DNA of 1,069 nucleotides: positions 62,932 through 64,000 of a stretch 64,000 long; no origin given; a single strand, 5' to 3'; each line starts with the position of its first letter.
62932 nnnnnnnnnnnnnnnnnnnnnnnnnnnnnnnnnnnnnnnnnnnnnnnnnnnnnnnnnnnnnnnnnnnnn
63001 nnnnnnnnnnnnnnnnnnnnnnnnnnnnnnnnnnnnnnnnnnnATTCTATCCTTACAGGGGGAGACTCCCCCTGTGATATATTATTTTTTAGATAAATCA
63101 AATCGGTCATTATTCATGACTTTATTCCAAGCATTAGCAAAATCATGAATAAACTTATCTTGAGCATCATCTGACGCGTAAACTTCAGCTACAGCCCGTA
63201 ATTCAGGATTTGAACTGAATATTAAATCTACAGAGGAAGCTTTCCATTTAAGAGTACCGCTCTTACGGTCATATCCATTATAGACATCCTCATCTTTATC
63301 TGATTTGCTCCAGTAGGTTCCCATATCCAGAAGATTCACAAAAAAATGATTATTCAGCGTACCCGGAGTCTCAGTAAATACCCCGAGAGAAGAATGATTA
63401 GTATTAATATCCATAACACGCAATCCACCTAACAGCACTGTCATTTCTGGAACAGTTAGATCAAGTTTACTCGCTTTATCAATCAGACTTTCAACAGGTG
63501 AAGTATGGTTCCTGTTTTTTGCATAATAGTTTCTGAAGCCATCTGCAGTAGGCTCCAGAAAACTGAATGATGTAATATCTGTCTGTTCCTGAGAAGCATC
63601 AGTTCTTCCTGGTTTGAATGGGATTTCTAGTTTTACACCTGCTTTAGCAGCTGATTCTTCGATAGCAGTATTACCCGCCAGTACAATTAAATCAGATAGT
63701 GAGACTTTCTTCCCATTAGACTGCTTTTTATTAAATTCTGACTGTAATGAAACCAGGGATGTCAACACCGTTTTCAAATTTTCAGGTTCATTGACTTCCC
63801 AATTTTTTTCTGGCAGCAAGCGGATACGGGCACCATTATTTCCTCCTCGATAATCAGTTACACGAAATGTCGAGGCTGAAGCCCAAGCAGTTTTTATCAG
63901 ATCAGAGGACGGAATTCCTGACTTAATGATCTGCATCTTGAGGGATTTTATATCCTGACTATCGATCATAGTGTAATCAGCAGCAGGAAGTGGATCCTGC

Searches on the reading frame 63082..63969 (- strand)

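Call 59: search_protein_families(proteins=[window:63082-63969:-], library=ncbifam, max_evalue=1e-8)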
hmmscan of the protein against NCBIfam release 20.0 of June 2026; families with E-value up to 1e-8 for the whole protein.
window:63082-63969:- (295 aa): 2 families
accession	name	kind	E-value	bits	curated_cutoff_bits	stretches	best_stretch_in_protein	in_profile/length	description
NF011635.0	PRK15061.1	subfamily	2.7e-132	442.5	981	1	1-292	434-724/725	catalase/peroxidase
TIGR00198.1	cat_per_HPI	equivalog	3.4e-115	385.8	770.25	1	4-294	431-715/716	catalase/peroxidase HPI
